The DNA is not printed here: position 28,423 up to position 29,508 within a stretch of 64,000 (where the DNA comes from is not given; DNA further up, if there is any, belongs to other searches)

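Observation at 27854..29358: QueC-family PP-loop ATPase paired with a sulfotransferase-like protein in an organism type that normally lacks queuosine synthesis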

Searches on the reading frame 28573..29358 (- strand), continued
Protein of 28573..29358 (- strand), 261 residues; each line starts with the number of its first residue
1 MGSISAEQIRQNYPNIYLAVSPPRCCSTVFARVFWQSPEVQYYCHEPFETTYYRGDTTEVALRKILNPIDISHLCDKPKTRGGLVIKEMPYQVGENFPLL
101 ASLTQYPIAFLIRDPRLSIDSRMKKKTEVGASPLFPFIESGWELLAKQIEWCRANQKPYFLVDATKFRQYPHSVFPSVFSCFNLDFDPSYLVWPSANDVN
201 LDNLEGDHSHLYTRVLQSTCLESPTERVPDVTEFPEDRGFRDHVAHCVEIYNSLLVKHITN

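Call 40: search_protein_families(library=pfam, proteins=[L044:4937-5482:+, L043:7383-7955:+, L044:6393-6767:+, L044:6827-7723:+, L044:2718-4163:+, L028:5209-5958:+, L028:8392-9747:+, L043:5927-6367:-, L043:8802-10550:-, L028:3765-4949:-], max_evalue=0.01)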
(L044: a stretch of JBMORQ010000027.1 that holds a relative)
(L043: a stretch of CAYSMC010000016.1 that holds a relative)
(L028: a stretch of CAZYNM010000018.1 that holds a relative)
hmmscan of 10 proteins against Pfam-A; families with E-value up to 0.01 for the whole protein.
L044:4937-5482:+ (181 aa): 3 families
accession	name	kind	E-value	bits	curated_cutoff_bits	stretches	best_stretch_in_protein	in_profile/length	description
PF13302.13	Acetyltransf_3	-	7.8e-26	91.8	25.4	1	14-151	1-138/138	Acetyltransferase (GNAT) domain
PF00583.31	Acetyltransf_1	-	1.7e-09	38.4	20.7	1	52-149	17-115/116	Acetyltransferase (GNAT) family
PF24715.1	YxiF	-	2.3e-05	24.9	25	1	10-130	12-129/140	YxiF protein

L043:7383-7955:+ (190 aa): 2 families
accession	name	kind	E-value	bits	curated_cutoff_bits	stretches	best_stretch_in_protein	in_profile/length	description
PF13302.13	Acetyltransf_3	-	1.7e-27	97.2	25.4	1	12-150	1-138/138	Acetyltransferase (GNAT) domain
PF00583.31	Acetyltransf_1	-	1e-06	29.4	20.7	1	59-148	24-115/116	Acetyltransferase (GNAT) family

L044:6393-6767:+ (124 aa): 0 families

L044:6827-7723:+ (298 aa): 5 families
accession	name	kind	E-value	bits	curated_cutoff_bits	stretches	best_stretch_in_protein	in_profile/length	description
PF13793.12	Pribosyltran_N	-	9.2e-33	113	25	1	1-114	1-114/117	N-terminal domain of ribose phosphate pyrophosphokinase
PF14572.12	Pribosyl_synth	-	4e-23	82.8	27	1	203-295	76-171/184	Phosphoribosyl synthetase-associated domain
PF00156.33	Pribosyltran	-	5.1e-13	49.1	26.3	1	151-267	22-140/158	Phosphoribosyl transferase domain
PF24390.1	PRTase-CE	-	0.0017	18.7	27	1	197-268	92-165/253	PRTase-CE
PF14681.12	UPRTase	-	0.0018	18.2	27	1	188-259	96-169/206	Uracil phosphoribosyltransferase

L044:2718-4163:+ (481 aa): 3 families
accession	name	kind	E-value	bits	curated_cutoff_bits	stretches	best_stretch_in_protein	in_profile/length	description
PF00152.25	tRNA-synt_2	-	2.3e-90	303.2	25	1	139-471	1-307/308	tRNA synthetases class II (D, K and N)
PF01336.31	tRNA_anti-codon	-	6.8e-14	52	27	1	49-123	2-75/75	OB-fold nucleic acid binding domain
PF01409.25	tRNA-synt_2d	-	7.2e-05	22.8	19.8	0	231-260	104-133/246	tRNA synthetases class II core domain (F)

L028:5209-5958:+ (249 aa): 0 families

L028:8392-9747:+ (451 aa): 2 families
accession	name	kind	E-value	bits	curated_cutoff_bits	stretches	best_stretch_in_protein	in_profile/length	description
PF00152.25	tRNA-synt_2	-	5.2e-78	262.7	25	1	125-438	4-307/308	tRNA synthetases class II (D, K and N)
PF01336.31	tRNA_anti-codon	-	6.2e-14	52.1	27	1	26-102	1-74/75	OB-fold nucleic acid binding domain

L043:5927-6367:- (146 aa): 1 family
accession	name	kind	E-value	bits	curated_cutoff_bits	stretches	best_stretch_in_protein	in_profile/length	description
PF13091.12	PLDc_2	-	3.8e-12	46.6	27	1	20-114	5-100/132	PLD-like domain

L043:8802-10550:- (582 aa): 12 families
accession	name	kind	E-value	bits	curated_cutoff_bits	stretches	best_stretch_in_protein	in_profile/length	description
PF07719.23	TPR_2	-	5e-11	42.3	27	1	467-491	4-28/34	Tetratricopeptide repeat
PF13428.12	TPR_14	-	8.3e-07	29.5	23.5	0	467-505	4-43/44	Tetratricopeptide repeat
PF13424.12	TPR_12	-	1.4e-06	28.8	30.1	2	441-492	14-73/77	Tetratricopeptide repeat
PF00515.34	TPR_1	-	2.5e-06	27.5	27.8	1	467-491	4-28/34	Tetratricopeptide repeat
PF13431.12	TPR_17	-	2.8e-06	27.6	24.4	1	452-485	1-34/34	Tetratricopeptide repeat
PF23914.1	TPR_CcmH_CycH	-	1.1e-05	25.7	42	1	461-563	47-153/158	Cytochrome c-type biogenesis protein H TPR domain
PF13181.12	TPR_8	-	2e-05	24.8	25.7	1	467-491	4-28/34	Tetratricopeptide repeat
PF04049.19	ANAPC8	-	2.6e-05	24.3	23.8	1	440-493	174-227/267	Anaphase promoting complex subunit 8 / Cdc23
PF13371.12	TPR_9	-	6.4e-05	23.3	35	1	441-492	6-57/73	Tetratricopeptide repeat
PF13374.12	TPR_10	-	7.4e-05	23.1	27.5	1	468-491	6-29/42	Tetratricopeptide repeat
PF13432.12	TPR_16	-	0.0001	23.1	32.7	1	474-530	7-64/65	Tetratricopeptide repeat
PF07721.20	TPR_4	-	0.0092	17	27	0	469-488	6-25/26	Tetratricopeptide repeat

L028:3765-4949:- (394 aa): 0 families

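Call 43: search_protein_families(library=ncbifam, proteins=[L003:10922-11911:+, L003:11929-12960:+, L003:13000-14229:+, L044:4937-5482:+, L044:2718-4163:+, L028:8392-9747:+, L044:6393-6767:+], max_evalue=0.00001)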
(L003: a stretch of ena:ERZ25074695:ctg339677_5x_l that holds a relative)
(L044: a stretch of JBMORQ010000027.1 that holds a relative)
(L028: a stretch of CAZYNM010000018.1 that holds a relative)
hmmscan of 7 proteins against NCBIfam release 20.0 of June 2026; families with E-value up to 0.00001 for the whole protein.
L003:10922-11911:+ (329 aa): 23 families
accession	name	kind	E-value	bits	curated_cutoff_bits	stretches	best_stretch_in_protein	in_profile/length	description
TIGR03945.1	PLP_SbnA_fam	equivalog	1.3e-120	402.1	349.95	1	7-310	1-304/304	2,3-diaminopropionate biosynthesis protein SbnA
TIGR01136.1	cysKM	subfamily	4.3e-66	223.3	344.15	1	8-303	2-296/299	cysteine synthase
TIGR01137.1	cysta_beta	equivalog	8.1e-66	222.5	510.25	1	5-312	3-317/457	cystathionine beta-synthase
TIGR01139.1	cysK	equivalog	1.6e-60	204.9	350.95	1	9-303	3-295/298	cysteine synthase A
NF007989.0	PRK10717.1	equivalog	1.3e-56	192.1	387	1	2-313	3-325/334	cysteine synthase A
TIGR01138.1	cysM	equivalog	8.4e-53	179.8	394.2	1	7-303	2-287/290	cysteine synthase B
NF008735.0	PRK11761.1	equivalog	5.4e-52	176.9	413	1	5-303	4-291/296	cysteine synthase CysM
NF053679.1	CysteaSynCapA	equivalog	1.2e-49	168.9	600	1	3-312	6-326/329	cysteate synthase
NF052478.1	CystDsulMYC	equivalog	8e-26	91.2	600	1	25-313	34-333/354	L-cysteine desulfhydrase Cds1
NF005292.0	PRK06815.1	equivalog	4.1e-14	52.3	371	1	11-207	19-204/320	threonine/serine dehydratase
NF006390.0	PRK08639.1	equivalog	9.4e-10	38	421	1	7-210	19-215/418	threonine ammonia-lyase IlvA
NF005680.0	PRK07476.1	equivalog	4.7e-09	35.7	413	1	7-132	17-139/326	hydroxyectoine utilization dehydratase EutB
NF004170.0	PRK05638.1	equivalog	5.6e-09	35.1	421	0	12-111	65-159/442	threonine synthase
NF006094.0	PRK08246.1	subfamily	2.5e-08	33.7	331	1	9-206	19-199/310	serine/threonine dehydratase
TIGR02079.1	THD1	equivalog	6.3e-08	31.8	440.55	1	7-210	10-207/410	threonine ammonia-lyase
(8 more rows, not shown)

L003:11929-12960:+ (343 aa): 12 families
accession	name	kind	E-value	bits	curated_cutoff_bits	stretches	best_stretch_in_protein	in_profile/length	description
TIGR03944.1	dehyd_SbnB_fam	equivalog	1.7e-117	392.1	326.9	1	8-335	1-327/327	2,3-diaminopropionate biosynthesis protein SbnB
TIGR02371.1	ala_DH_arch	equivalog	5.8e-36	124.2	409.15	1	9-333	3-323/325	alanine dehydrogenase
NF004848.0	PRK06199.1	subfamily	2.7e-32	112.3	362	1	55-216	73-233/379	tyramine oxidase subunit B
NF006379.0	PRK08618.1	equivalog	1.3e-29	103.6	417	1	9-333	2-325/326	ornithine cyclodeaminase family protein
NF004793.0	PRK06141.1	equivalog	2.5e-24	85.8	322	1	42-319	29-307/314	bifunctional Delta(1)-pyrroline-2-carboxylate/Delta(1)-piperideine-2-carboxylate reductase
NF045643.1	ImmsucRedBhcD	equivalog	1.3e-23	83.8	500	1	73-333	62-320/321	iminosuccinate reductase BhcD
NF006141.0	PRK08291.1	equivalog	1.8e-19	69.9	408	1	14-333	10-329/330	cyclodeaminase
TIGR02992.1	ectoine_eutC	equivalog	4e-15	55.7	471.65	1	27-330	19-323/326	ectoine utilization protein EutC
NF005603.0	PRK07340.1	equivalog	5.7e-15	55.4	266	1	77-225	66-209/307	delta(1)-pyrroline-2-carboxylate reductase family protein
NF005762.1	PRK07589.1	equivalog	8.8e-15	54.5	350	1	72-215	62-201/334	ornithine cyclodeaminase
NF005296.0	PRK06823.1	equivalog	3.3e-14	52.6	438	1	13-319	6-309/315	ornithine cyclodeaminase family protein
NF045512.1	PyrPipCarbRedLhpI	equivalog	1.7e-08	34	400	1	78-205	63-191/298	bifunctional Delta(1)-pyrroline-2-carboxylate/Delta(1)-piperideine-2-carboxylate reductase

L003:13000-14229:+ (409 aa): 37 families (the best 25 are shown)
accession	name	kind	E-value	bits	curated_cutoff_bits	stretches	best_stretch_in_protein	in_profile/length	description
NF006050.0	PRK08197.1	equivalog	3.8e-82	276.2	303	1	3-379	14-386/406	threonine synthase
NF004170.0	PRK05638.1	equivalog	1.6e-56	191.7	421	1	3-378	7-359/442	threonine synthase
TIGR00260.1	thrC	equivalog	2.2e-54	184.9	167.1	1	51-377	1-338/340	threonine synthase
NF004996.0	PRK06381.1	equivalog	1.4e-47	162.3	266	1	74-373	16-317/319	threonine synthase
NF005035.0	PRK06450.1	equivalog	5.9e-47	160.1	301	1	86-376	62-336/338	threonine synthase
NF006205.0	PRK08329.1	equivalog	2.3e-44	151.8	358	1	48-376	40-345/347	threonine synthase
TIGR01127.1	ilvA_1Cterm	equivalog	2.3e-30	105.8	378.75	1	74-399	1-308/380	threonine ammonia-lyase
NF006094.0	PRK08246.1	subfamily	1.1e-28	100.5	331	1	88-355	36-286/310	serine/threonine dehydratase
NF006390.0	PRK08639.1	equivalog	1.7e-27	96.5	421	1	73-373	25-314/418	threonine ammonia-lyase IlvA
NF006389.0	PRK08638.1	equivalog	5.6e-27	94.5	453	1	98-381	51-323/333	bifunctional threonine ammonia-lyase/L-serine ammonia-lyase TdcB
TIGR03844.1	cysteate_syn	equivalog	2.5e-25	89.1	324.9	1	24-386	17-391/398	cysteate synthase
NF006674.0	PRK09224.1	subfamily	2.6e-22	79.2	577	1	74-373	26-312/508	threonine ammonia-lyase IlvA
TIGR01124.1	ilvA_2Cterm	equivalog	3.5e-22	78.7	411.3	1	74-373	18-304/499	threonine ammonia-lyase, biosynthetic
NF005292.0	PRK06815.1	equivalog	2.9e-21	75.9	371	1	71-357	19-293/320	threonine/serine dehydratase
TIGR02079.1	THD1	equivalog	5.9e-21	74.7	440.55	1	74-373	17-306/410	threonine ammonia-lyase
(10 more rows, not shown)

L044:4937-5482:+ (181 aa): 1 family
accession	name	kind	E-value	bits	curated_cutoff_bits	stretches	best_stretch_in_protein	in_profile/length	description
NF000485.1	TlmB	exception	8.8e-08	31.7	625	1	14-157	9-148/292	bleomycin family antibiotic N-acetyltransferase TlmB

L044:2718-4163:+ (481 aa): 16 families
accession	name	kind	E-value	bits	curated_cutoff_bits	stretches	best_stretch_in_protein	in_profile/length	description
NF001756.1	PRK00484.1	subfamily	6.4e-178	592.4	468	1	8-473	4-487/488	lysine--tRNA ligase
NF002821.0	PRK02983.1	equivalog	6e-158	527.8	742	1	8-473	622-1100/1102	bifunctional lysylphosphatidylglycerol synthetase/lysine--tRNA ligase LysX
TIGR00499.1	lysS_bact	equivalog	5.8e-153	510.1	427.6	1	40-474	48-495/496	lysine--tRNA ligase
NF009101.0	PRK12445.1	subfamily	8.7e-117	390.7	1026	1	43-475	63-505/505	lysine--tRNA ligase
TIGR00462.1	genX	equivalog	2.1e-66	224.4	286.9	1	162-468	2-304/304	EF-P lysine aminoacylase EpmA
NF006828.0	PRK09350.1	equivalog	8.9e-59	199.4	264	1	160-470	15-322/325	elongation factor P--(R)-beta-lysine ligase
TIGR00459.1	aspS_bact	equivalog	1.8e-48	165.3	373.85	2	32-307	3-275/586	aspartate--tRNA ligase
NF001750.0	PRK00476.1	equivalog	3.2e-45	154.5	443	2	31-298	4-287/590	aspartate--tRNA ligase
NF003483.0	PRK05159.1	equivalog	1.3e-43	149.6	353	1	33-469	5-430/438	aspartate--tRNA(Asn) ligase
TIGR00458.1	aspS_nondisc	equivalog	1.6e-36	126.3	368.4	1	48-470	15-421/428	aspartate--tRNA(Asn) ligase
NF003037.0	PRK03932.1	equivalog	3e-29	102.3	414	1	35-472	5-446/451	asparagine--tRNA ligase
NF009460.0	PRK12820.1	equivalog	3.2e-29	101.6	1379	2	139-276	152-288/723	bifunctional aspartyl-tRNA synthetase/aspartyl/glutamyl-tRNA amidotransferase subunit C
TIGR00457.1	asnS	equivalog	3.8e-26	91.9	342.6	1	38-471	9-449/455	asparagine--tRNA ligase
NF005052.0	PRK06462.1-1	equivalog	3.8e-12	45.9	368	1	142-470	30-345/353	asparagine synthetase A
NF005054.0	PRK06462.1-4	equivalog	1.1e-11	44.4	309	1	153-322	17-197/318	asparagine synthetase A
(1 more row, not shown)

L028:8392-9747:+ (451 aa): 17 families
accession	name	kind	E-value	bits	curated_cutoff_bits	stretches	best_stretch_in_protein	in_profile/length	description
NF003483.0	PRK05159.1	equivalog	4.9e-141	470.6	353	1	10-442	3-436/438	aspartate--tRNA(Asn) ligase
TIGR00458.1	aspS_nondisc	equivalog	1.4e-108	363.7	368.4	1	23-442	12-426/428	aspartate--tRNA(Asn) ligase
NF003037.0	PRK03932.1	equivalog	3.7e-80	270.1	414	1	20-443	13-450/451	asparagine--tRNA ligase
TIGR00457.1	asnS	equivalog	1.1e-74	252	342.6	1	15-444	8-455/455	asparagine--tRNA ligase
NF001750.0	PRK00476.1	equivalog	3e-68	230.6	443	2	21-266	16-268/590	aspartate--tRNA ligase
TIGR00459.1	aspS_bact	equivalog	9.1e-59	199.3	373.85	2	19-269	10-263/586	aspartate--tRNA ligase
NF005052.0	PRK06462.1-1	equivalog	4.6e-41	141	368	1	135-437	41-345/353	asparagine synthetase A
NF009460.0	PRK12820.1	equivalog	1.3e-38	132.6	1379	2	20-256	32-287/723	bifunctional aspartyl-tRNA synthetase/aspartyl/glutamyl-tRNA amidotransferase subunit C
NF001756.1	PRK00484.1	subfamily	1.3e-33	116.4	468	1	22-437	50-484/488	lysine--tRNA ligase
TIGR00499.1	lysS_bact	equivalog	9.3e-32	110.3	427.6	1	24-437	54-491/496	lysine--tRNA ligase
NF005054.0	PRK06462.1-4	equivalog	3.4e-27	95.4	309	1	132-437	14-310/318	asparagine synthetase A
NF002821.0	PRK02983.1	equivalog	1.5e-23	82.8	742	2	22-258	658-894/1102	bifunctional lysylphosphatidylglycerol synthetase/lysine--tRNA ligase LysX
NF009101.0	PRK12445.1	subfamily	1.5e-17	63.3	1026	1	137-260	178-302/505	lysine--tRNA ligase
TIGR00462.1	genX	equivalog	1.6e-15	57.3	286.9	1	146-435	4-304/304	EF-P lysine aminoacylase EpmA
NF006828.0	PRK09350.1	equivalog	2e-14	53.6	264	1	142-438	15-323/325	elongation factor P--(R)-beta-lysine ligase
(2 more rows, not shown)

L044:6393-6767:+ (124 aa): 0 families

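Call 71: list_cluster_members(proteins=[L028:8392-9747:+, L043:7924-8751:+, L059:4633-5700:-, L063:5271-6560:-, L060:7144-7929:-, L057:7107-7934:-, L053:1481-3097:+, L062:623-1375:-, L044:2718-4163:+])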
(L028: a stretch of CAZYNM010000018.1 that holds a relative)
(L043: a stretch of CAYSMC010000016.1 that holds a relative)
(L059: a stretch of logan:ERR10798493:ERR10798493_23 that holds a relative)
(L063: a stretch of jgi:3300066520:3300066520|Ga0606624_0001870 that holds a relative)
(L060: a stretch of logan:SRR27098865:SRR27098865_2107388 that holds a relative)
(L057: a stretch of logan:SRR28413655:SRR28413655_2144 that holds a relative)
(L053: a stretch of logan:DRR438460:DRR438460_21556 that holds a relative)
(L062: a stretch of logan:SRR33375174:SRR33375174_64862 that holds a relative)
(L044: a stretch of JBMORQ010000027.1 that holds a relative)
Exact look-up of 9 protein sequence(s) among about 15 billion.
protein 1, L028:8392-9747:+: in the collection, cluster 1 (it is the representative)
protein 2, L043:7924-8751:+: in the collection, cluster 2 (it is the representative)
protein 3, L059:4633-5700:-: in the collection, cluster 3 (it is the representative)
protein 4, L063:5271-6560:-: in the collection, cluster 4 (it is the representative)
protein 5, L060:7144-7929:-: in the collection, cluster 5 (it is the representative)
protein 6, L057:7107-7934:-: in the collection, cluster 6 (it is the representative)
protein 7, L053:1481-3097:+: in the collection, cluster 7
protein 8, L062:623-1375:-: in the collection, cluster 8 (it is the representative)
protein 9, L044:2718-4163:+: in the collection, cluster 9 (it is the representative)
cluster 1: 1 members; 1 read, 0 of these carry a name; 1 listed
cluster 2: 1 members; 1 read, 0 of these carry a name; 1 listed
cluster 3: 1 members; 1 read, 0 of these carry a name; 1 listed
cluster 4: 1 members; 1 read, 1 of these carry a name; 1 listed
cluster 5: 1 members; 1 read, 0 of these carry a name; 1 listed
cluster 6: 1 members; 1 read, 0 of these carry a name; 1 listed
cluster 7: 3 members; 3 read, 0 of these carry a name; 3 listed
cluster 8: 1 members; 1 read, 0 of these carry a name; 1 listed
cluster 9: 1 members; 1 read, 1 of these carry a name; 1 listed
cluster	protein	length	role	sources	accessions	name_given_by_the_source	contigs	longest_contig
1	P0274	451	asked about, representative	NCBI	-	-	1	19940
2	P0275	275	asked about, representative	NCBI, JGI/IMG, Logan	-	-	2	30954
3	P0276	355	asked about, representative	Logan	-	-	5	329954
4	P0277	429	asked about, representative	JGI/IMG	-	nondiscriminating aspartyl-tRNA synthetase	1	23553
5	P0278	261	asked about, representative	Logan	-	-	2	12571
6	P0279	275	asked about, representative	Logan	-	-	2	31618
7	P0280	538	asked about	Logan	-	-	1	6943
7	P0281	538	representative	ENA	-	-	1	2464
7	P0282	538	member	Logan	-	-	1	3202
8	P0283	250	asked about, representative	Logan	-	-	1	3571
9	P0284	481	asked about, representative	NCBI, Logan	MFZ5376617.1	MAG: lysine--tRNA ligase [Patescibacteria group bacterium]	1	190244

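Call 80: search_protein_families(library=pfam, proteins=[L028:8173-8505:-, L043:4858-5454:+, L043:3920-4861:+], max_evalue=0.01)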
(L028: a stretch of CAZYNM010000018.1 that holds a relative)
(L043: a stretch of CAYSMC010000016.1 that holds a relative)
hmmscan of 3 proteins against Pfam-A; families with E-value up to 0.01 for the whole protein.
L028:8173-8505:- (110 aa): 0 families

L043:4858-5454:+ (198 aa): 2 families
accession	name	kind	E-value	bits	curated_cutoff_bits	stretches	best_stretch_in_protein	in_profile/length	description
PF18153.7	Cap15_CD_rec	-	7.7e-25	88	31.2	1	80-196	5-122/122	Cap15, cyclic dinucleotide receptor domain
PF23471.1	Cap15_TM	-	0.0045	18.1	28.2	1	18-66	7-59/59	Cap15, TM helices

L043:3920-4861:+ (313 aa): 2 families
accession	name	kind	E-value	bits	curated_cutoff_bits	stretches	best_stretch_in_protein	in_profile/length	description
PF01909.29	NTP_transf_2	-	4.4e-05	24.2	21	1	50-98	11-60/93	Nucleotidyltransferase domain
PF18144.7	SMODS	-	0.00045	20.9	26.5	0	16-105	16-98/164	Second Messenger Oligonucleotide or Dinucleotide Synthetase domain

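Call 90: search_solved_structures(query=L044:4937-5482:+, max_evalue=0.001)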
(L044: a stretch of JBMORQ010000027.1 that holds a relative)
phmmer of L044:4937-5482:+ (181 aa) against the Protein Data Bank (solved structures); distinct sequences matched with E-value up to 0.001: 3.
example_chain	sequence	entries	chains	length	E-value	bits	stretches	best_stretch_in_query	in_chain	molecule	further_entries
3fbu_A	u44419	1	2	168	8.8e-10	42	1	11-164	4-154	Acetyltransferase, GNAT family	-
2fck_A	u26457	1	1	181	1e-05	28.8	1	21-157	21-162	ribosomal-protein-serine acetyltransferase, putative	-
3tth_A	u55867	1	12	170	0.00012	25.2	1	33-153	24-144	Spermidine N1-acetyltransferase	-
